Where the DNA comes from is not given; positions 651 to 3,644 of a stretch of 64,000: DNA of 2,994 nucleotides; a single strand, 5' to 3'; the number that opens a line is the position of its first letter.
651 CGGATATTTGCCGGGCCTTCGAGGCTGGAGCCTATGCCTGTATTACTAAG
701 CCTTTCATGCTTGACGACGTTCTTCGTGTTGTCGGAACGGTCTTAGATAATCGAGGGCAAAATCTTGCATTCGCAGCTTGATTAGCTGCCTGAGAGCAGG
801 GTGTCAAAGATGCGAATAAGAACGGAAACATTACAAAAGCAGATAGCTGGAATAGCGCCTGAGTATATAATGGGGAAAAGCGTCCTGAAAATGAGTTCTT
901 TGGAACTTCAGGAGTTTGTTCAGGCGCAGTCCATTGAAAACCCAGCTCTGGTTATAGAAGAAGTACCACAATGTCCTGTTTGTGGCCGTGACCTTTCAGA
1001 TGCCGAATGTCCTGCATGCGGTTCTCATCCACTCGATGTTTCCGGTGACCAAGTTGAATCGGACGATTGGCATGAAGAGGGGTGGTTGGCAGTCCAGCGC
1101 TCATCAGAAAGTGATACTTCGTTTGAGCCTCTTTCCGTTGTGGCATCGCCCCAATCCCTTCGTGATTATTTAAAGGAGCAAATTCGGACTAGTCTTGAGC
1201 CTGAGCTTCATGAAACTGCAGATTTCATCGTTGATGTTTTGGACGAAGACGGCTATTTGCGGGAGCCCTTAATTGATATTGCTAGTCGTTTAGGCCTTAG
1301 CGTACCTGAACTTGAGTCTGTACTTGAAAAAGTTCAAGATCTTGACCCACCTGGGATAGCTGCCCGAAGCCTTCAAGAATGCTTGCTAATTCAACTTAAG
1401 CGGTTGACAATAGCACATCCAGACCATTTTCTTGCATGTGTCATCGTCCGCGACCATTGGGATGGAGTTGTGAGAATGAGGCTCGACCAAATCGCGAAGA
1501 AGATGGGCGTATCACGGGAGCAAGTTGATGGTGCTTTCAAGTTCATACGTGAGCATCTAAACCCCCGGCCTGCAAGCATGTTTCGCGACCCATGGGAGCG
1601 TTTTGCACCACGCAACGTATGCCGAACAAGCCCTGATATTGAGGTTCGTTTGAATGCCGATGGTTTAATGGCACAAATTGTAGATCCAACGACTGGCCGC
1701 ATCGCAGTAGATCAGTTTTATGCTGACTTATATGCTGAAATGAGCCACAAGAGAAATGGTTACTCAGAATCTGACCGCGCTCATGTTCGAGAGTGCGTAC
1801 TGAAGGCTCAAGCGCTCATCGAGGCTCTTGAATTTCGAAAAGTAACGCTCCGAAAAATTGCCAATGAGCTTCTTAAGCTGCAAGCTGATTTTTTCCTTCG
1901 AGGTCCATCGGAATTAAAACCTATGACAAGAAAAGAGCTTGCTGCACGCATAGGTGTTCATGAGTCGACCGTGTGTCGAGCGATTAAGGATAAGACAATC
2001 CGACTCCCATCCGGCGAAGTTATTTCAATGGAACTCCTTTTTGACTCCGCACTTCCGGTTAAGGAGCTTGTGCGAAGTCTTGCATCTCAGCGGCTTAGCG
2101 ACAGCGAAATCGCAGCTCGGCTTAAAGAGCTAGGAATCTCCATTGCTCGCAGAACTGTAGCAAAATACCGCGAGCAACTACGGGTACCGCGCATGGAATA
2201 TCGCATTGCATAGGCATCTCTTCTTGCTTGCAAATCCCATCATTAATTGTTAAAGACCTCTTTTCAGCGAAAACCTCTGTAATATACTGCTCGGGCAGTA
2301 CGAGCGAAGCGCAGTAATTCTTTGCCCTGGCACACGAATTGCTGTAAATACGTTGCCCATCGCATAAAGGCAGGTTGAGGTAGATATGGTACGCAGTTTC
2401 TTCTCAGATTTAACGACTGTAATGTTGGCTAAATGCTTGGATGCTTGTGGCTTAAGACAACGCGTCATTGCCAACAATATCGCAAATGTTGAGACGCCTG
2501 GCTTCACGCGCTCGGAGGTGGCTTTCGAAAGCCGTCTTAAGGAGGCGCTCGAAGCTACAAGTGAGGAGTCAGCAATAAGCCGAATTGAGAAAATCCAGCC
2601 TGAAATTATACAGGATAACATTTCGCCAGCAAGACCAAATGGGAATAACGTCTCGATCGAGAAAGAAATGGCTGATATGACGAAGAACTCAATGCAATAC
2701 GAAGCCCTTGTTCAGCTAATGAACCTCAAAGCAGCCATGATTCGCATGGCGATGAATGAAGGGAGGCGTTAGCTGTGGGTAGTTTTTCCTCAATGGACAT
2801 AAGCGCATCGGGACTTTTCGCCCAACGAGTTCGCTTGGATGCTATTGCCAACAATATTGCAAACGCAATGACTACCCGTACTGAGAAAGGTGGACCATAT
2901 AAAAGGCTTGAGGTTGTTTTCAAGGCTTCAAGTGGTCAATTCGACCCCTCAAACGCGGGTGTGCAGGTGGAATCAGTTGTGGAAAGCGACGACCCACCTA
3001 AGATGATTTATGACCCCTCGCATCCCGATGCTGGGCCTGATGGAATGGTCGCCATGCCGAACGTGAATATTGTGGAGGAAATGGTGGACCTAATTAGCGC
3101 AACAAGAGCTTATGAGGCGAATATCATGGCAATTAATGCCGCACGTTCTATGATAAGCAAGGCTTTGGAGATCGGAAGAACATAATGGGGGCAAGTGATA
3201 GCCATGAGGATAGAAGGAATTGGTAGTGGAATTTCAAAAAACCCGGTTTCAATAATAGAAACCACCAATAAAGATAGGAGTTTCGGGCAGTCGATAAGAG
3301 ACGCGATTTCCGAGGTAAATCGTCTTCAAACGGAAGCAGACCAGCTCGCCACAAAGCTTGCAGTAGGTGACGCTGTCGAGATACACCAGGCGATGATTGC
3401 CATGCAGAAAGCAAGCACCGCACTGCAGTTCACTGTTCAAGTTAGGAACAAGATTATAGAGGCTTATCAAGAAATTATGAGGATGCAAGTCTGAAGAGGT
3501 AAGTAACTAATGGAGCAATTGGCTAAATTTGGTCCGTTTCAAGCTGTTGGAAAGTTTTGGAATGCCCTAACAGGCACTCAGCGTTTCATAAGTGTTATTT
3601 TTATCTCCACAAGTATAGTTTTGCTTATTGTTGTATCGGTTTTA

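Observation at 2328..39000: Three near-identical sigma-54 promoters wire the flagellar genes and a sugar-modification island together, with rpoN encoded next to them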

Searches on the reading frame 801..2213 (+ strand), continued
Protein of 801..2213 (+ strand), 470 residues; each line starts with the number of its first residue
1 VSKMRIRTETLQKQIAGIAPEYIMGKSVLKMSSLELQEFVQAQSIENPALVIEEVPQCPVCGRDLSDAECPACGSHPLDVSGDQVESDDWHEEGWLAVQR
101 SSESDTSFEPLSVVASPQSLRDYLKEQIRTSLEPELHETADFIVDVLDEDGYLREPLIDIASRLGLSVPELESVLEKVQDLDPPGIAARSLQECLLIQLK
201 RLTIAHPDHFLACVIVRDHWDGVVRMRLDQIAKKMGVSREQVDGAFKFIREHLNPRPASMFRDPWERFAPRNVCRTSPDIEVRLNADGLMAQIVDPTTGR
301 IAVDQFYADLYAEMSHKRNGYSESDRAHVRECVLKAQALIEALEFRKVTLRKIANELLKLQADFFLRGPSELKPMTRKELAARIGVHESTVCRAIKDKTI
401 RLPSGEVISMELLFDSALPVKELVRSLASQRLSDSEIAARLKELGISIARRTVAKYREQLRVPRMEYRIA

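Call 83: search_solved_structures(query=window:810-2213:+, show_alignments=2)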
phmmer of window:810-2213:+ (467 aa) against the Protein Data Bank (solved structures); distinct sequences matched with E-value up to 0.001: 24.
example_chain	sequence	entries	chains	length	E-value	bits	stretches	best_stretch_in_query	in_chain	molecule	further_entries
8f1i_M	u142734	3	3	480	2.3e-39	138.8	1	10-463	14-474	RNA polymerase sigma-54 factor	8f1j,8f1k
9mse_M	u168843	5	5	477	2.4e-39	138.7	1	10-463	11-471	RNA polymerase sigma-54 factor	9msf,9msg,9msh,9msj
7qwp_M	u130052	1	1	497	3.3e-37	131.7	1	10-463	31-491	RNA polymerase sigma-54 factor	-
7qv9_M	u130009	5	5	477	4.1e-37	131.4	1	10-463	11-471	RNA polymerase sigma-54 factor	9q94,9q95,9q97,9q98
5ui8_M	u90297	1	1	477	4.5e-37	131.2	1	10-463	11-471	RNA polymerase sigma-54 factor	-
9q90_M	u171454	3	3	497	5.3e-37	131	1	10-463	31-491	RNA polymerase sigma-54 factor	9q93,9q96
9q91_M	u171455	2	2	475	6.6e-37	130.7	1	15-463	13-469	RNA polymerase sigma-54 factor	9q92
7qxi_M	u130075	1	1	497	8e-37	130.4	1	10-463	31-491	RNA polymerase sigma-54 factor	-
8re4_M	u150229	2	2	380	5.1e-36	127.8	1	112-461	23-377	RNA polymerase sigma-54 factor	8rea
5nwt_M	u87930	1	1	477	1.9e-35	125.9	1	114-463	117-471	RNA polymerase sigma-54 factor,RNA polymerase sigma-54 factor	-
5nsr_M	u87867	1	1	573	1.6e-31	113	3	114-286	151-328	RNA polymerase sigma-54 factor,RNA polymerase sigma-54 factor,RNA polymerase sigma-54 fact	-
5nss_M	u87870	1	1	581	9.4e-31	110.4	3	116-286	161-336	RNA polymerase sigma-54 factor,RNA polymerase sigma-54 factor,RNA polymerase sigma-54 fact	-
6gfw_M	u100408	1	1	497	9.7e-31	110.4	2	308-463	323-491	RNA polymerase sigma-54 factor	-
6gh6_M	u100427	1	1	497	1.1e-30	110.3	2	308-463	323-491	RNA polymerase sigma-54 factor,RNA polymerase sigma-54 factor,RNA polymerase sigma-54 fact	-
8reb_M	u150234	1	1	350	1.1e-30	110.2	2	112-261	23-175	RNA polymerase sigma-54 factor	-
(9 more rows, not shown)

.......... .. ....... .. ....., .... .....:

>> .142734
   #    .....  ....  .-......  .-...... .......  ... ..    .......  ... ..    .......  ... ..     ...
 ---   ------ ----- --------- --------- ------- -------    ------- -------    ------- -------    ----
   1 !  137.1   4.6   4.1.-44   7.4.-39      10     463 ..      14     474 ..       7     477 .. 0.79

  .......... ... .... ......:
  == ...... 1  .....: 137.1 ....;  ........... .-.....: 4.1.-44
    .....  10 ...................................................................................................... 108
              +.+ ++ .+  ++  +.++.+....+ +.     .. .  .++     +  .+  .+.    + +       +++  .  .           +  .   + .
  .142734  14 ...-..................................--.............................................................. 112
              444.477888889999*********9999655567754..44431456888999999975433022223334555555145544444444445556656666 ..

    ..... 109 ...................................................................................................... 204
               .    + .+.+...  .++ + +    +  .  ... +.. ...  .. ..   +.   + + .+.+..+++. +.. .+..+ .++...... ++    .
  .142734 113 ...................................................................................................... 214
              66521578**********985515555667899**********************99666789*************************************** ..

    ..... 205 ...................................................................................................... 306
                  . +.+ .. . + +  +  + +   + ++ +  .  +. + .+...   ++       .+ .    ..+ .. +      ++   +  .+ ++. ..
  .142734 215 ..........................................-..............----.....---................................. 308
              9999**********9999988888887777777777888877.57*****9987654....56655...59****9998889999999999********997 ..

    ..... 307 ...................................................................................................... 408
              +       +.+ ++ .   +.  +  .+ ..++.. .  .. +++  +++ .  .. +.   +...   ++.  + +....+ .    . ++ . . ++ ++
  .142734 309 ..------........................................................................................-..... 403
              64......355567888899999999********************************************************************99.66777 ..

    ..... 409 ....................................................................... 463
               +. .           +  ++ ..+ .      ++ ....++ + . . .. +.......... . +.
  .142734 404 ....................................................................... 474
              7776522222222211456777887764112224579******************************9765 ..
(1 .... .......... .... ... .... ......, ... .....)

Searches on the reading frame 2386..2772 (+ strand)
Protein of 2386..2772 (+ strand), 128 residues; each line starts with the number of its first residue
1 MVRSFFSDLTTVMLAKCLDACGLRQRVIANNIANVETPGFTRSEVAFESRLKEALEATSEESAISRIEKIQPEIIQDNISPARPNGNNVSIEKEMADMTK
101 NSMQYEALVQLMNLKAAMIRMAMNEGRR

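Call 7: search_protein_families(library=ncbifam, proteins=[window:2386-2772:+])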
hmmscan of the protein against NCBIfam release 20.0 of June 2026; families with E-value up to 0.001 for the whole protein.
window:2386-2772:+ (128 aa): 28 families (the best 25 are shown)
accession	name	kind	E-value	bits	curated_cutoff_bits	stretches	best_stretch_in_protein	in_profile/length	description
TIGR01396.1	FlgB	equivalog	2e-28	99.2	59.05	1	13-123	7-130/131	flagellar basal body rod protein FlgB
NF009266.0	PRK12623.1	equivalog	1e-21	77.3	144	1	8-124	10-131/133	flagellar basal body rod protein FlgB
NF009265.0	PRK12622.1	equivalog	2.9e-18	66.3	145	2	15-57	12-54/135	flagellar basal body rod protein FlgB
NF009267.0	PRK12624.1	equivalog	1.1e-17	64.9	241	2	10-60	10-60/143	flagellar basal body rod protein FlgB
NF009264.0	PRK12621.1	equivalog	4.4e-17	62.7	163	1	5-127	4-135/136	flagellar basal body rod protein FlgB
NF009270.0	PRK12627.1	equivalog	4.3e-16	59.5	128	1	6-123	2-125/128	FlgB family protein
NF004654.1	PRK06004.1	equivalog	1.5e-13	51.8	142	1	23-123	11-124/126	flagellar basal body rod protein FlgB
NF009328.0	PRK12685.1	equivalog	3e-11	43.7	169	1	17-124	15-114/116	flagellar basal body rod protein FlgB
NF009275.1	PRK12632.1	equivalog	2.9e-10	40.6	170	1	14-120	11-122/130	flagellar basal body rod protein FlgC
NF004653.1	PRK06003.1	equivalog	1.2e-08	35.4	153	1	22-108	18-109/126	flagellar basal body rod protein FlgB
TIGR03506.1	FlgEFG_subfam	subfamily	1.4e-08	34.8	70.25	1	22-60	14-52/351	flagellar hook-basal body complex protein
NF005280.0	PRK06797.1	equivalog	2.1e-08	34.8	106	1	23-60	17-56/135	flagellar basal body rod protein FlgB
NF009262.0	PRK12619.1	equivalog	2.8e-08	34.2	183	1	13-119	11-123/130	flagellar basal body rod protein FlgB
TIGR01395.1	FlgC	equivalog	3e-08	34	102.1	1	15-124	8-134/137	flagellar basal body rod protein FlgC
TIGR02492.1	flgK_ends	equivalog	1.3e-07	31.3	170.75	0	19-50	11-42/437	flagellar hook-associated protein FlgK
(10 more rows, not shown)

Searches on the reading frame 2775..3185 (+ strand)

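Call 7: search_protein_families(library=ncbifam, proteins=[window:2775-3185:+])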
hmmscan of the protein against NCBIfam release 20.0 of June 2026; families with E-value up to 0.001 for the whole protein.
window:2775-3185:+ (136 aa): 19 families
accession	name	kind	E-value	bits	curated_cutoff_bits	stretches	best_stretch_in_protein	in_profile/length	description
TIGR01395.1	FlgC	equivalog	1.1e-50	171.4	102.1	1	4-135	1-137/137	flagellar basal body rod protein FlgC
NF009275.1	PRK12632.1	equivalog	3.9e-22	79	170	1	4-133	5-127/130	flagellar basal body rod protein FlgC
TIGR02488.1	flgG_G_neg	equivalog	5.3e-16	58.9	252.75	2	89-129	214-254/259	flagellar basal-body rod protein FlgG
NF009456.0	PRK12816.1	equivalog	6.2e-14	52.3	416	1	89-133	218-262/264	flagellar basal body rod protein FlgG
TIGR03506.1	FlgEFG_subfam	subfamily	2.9e-13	50.3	70.25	2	6-34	2-30/351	flagellar hook-basal body complex protein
TIGR02492.1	flgK_ends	equivalog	5.3e-12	45.8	170.75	1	5-73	1-65/437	flagellar hook-associated protein FlgK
NF004243.1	PRK05682.2-2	equivalog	9.2e-09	34.8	801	1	1-65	1-64/420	flagellar hook protein FlgE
TIGR02490.1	flgF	equivalog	1.2e-08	34.7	178.5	0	9-67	3-55/218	flagellar basal-body rod protein FlgF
NF009282.1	PRK12642.1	equivalog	2e-08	33.9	242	1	66-130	170-233/239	flagellar basal-body rod protein FlgF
NF004238.1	PRK05682.1-1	equivalog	4.5e-08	32.8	400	0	7-34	3-30/414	flagellar hook protein FlgE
NF005286.1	PRK06803.1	equivalog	4.5e-08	32.6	467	0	90-128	358-396/402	flagellar hook protein FlgE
NF004240.1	PRK05682.1-4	equivalog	2.1e-07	30.6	472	0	91-131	400-440/443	flagellar hook protein FlgE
NF004241.1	PRK05682.1-5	equivalog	6.9e-07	28.7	469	0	9-50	7-42/446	flagellar hook protein FlgE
NF004242.0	PRK05682.2-1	equivalog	1.3e-06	27.5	365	0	4-51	4-45/422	flagellar hook protein FlgE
NF009278.1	PRK12636.1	equivalog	1.1e-05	25.2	350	0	90-123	218-251/263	flagellar basal body rod protein FlgG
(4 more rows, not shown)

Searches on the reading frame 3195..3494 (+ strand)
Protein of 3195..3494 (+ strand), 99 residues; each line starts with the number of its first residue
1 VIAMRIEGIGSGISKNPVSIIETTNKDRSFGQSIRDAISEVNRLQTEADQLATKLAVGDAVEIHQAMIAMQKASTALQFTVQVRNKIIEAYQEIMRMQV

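Call 7: search_protein_families(library=ncbifam, proteins=[window:3195-3494:+])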
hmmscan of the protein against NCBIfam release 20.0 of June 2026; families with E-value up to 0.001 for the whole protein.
window:3195-3494:+ (99 aa): 2 families
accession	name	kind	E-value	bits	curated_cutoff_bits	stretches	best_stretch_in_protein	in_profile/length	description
TIGR00205.2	fliE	equivalog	1.8e-29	101.8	30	1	30-99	1-71/71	flagellar hook-basal body complex protein FliE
NF009371.0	PRK12729.1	equivalog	7.5e-13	49.1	145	1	28-95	56-124/127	flagellar hook-basal body protein FliE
